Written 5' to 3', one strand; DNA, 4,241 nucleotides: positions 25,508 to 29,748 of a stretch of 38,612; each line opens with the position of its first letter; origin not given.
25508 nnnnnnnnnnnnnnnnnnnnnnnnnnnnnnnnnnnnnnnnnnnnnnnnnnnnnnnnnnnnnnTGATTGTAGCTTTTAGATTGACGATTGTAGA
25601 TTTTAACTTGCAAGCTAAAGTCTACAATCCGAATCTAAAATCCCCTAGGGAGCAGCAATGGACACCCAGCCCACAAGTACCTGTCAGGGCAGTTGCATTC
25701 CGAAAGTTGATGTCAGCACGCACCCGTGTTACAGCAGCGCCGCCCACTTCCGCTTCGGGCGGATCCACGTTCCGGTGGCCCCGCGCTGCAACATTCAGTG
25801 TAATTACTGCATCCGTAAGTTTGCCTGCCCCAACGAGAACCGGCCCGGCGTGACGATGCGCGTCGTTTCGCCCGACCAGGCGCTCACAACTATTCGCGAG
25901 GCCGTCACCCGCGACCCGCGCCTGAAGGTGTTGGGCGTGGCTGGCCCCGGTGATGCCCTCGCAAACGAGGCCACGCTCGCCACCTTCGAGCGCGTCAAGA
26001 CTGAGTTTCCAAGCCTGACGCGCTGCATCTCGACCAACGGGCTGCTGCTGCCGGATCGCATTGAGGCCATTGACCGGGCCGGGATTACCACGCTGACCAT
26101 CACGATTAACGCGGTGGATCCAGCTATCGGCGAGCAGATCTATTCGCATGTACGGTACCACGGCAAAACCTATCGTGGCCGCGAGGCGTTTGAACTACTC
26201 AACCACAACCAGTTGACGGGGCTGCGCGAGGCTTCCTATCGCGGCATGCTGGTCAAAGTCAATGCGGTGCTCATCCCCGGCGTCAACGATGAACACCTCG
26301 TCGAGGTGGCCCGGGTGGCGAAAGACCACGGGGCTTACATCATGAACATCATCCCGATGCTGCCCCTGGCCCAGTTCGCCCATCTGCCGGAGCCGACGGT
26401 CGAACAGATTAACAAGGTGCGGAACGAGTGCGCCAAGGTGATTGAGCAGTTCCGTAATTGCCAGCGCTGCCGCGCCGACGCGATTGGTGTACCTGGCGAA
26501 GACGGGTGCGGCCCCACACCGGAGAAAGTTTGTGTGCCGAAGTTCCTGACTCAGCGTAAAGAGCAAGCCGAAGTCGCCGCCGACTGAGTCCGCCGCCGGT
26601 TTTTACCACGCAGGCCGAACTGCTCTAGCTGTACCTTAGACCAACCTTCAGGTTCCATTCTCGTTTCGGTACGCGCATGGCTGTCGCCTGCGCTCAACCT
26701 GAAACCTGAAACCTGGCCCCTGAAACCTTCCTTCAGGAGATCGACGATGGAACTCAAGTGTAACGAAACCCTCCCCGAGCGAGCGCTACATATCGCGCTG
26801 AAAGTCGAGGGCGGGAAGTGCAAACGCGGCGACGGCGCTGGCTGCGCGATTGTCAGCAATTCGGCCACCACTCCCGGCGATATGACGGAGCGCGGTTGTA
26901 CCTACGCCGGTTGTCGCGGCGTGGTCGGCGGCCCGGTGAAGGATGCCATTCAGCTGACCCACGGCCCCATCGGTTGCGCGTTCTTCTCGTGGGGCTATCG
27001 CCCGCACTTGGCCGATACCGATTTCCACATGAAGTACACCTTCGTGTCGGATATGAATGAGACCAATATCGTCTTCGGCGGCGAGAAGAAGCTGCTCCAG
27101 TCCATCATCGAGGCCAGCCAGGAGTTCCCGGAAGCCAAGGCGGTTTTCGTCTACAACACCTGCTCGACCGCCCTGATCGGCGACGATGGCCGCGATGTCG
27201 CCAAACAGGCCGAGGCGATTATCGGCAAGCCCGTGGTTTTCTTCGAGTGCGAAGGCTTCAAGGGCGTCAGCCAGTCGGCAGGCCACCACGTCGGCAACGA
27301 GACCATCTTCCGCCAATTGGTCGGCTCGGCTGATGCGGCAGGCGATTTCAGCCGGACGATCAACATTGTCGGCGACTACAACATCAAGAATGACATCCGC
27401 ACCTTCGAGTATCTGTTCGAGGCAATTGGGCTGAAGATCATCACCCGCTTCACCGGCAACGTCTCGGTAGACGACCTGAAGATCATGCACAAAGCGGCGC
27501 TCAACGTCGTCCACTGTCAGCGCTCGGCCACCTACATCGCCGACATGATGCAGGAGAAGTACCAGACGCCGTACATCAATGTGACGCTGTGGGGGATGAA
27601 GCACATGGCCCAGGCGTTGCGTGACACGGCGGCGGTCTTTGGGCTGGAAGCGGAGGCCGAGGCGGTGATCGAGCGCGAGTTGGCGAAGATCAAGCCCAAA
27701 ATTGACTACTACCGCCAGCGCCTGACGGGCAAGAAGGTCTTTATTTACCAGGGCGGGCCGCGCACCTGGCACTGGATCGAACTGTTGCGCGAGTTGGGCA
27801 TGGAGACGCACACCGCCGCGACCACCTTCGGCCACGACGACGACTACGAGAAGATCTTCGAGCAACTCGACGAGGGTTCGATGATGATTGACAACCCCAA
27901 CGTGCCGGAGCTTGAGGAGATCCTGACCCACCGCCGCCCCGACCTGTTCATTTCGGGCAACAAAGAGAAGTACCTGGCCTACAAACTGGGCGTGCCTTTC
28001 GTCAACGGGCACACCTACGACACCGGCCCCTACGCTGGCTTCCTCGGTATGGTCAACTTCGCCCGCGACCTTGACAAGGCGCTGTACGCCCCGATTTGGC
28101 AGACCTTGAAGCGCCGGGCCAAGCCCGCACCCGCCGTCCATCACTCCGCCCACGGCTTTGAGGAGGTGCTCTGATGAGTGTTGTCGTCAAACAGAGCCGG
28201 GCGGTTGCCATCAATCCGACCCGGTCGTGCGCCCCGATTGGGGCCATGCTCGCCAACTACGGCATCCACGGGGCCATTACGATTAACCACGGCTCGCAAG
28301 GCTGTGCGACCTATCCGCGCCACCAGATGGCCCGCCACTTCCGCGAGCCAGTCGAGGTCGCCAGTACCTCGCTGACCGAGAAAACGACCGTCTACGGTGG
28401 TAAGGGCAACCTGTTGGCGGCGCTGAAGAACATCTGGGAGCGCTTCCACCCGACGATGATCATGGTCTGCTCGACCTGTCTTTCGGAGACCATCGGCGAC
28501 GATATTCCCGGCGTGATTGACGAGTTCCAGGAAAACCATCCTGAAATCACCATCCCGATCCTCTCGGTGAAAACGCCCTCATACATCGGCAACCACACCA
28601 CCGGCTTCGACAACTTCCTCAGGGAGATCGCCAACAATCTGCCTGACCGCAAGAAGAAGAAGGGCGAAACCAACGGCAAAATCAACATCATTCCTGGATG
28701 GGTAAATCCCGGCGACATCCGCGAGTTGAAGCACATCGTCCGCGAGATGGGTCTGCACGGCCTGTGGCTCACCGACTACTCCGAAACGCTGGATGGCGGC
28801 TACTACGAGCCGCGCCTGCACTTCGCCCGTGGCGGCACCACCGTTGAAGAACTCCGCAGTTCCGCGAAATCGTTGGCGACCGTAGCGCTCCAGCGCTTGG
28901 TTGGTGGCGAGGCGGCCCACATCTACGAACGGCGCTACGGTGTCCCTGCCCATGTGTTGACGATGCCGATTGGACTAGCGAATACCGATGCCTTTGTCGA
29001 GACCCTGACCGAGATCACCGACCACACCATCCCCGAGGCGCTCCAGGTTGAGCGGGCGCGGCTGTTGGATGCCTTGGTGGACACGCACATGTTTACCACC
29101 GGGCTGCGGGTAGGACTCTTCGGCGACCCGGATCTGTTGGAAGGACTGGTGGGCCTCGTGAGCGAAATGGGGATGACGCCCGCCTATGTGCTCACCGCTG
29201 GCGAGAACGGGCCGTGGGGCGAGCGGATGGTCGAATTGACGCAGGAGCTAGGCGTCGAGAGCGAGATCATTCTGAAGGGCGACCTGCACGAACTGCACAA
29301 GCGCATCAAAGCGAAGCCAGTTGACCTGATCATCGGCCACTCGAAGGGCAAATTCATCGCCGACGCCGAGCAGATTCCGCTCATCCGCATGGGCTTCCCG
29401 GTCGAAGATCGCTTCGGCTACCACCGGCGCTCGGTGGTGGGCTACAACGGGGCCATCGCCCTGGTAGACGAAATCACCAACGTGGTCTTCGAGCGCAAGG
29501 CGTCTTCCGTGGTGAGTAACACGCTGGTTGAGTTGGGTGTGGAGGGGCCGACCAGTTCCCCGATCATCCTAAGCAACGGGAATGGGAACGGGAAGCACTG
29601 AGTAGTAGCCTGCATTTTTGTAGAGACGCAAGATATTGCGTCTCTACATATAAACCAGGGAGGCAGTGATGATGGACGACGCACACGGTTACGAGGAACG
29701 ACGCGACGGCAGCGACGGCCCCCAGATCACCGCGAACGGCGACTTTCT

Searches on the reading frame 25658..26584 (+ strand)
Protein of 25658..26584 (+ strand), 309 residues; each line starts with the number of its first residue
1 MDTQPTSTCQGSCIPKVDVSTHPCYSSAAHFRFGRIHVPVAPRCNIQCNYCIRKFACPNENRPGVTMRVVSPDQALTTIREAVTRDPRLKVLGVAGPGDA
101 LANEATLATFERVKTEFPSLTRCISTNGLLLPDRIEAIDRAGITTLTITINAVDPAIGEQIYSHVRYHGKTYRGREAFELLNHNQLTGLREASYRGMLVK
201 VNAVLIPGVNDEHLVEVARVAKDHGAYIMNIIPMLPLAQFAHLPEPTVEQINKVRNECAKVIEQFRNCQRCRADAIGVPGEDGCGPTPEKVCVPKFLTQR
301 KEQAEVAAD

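Call 66: search_protein_families(library=pfam, proteins=[window:25658-26584:+], max_evalue=0.00001)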
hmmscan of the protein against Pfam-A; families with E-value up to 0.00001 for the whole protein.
window:25658-26584:+ (309 aa): 1 family
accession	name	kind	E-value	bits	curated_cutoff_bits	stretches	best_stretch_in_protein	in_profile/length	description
PF04055.27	Radical_SAM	-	5e-17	63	29.5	1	39-219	2-164/166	Radical SAM superfamily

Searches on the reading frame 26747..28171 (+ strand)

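Call 66: search_protein_families(library=pfam, proteins=[window:26747-28171:+], max_evalue=0.00001)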
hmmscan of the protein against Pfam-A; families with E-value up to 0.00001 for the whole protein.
window:26747-28171:+ (475 aa): 1 family
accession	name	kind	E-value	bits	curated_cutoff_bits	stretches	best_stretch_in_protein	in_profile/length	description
PF00148.24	Oxidored_nitro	-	1e-97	328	28.6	1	51-446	1-398/399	Nitrogenase component 1 type Oxidoreductase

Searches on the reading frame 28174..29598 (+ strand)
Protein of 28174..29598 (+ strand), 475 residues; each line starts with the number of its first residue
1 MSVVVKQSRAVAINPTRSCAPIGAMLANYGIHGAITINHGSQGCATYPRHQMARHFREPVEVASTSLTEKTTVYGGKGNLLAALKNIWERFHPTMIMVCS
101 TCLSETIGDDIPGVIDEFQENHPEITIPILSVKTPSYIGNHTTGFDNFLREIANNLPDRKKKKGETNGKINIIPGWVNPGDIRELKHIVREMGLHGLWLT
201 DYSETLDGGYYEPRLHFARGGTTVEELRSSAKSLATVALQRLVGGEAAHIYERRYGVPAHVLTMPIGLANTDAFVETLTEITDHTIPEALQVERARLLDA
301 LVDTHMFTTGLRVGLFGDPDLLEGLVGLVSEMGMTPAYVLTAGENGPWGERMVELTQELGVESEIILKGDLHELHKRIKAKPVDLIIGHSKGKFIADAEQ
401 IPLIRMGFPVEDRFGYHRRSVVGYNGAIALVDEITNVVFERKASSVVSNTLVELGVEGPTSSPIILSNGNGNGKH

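Call 66: search_protein_families(library=pfam, proteins=[window:28174-29598:+], max_evalue=0.00001)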
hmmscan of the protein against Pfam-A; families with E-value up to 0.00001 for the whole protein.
window:28174-29598:+ (475 aa): 1 family
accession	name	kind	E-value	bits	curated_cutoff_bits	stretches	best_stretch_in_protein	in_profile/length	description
PF00148.24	Oxidored_nitro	-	2.5e-126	422.2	28.6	1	19-438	1-398/399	Nitrogenase component 1 type Oxidoreductase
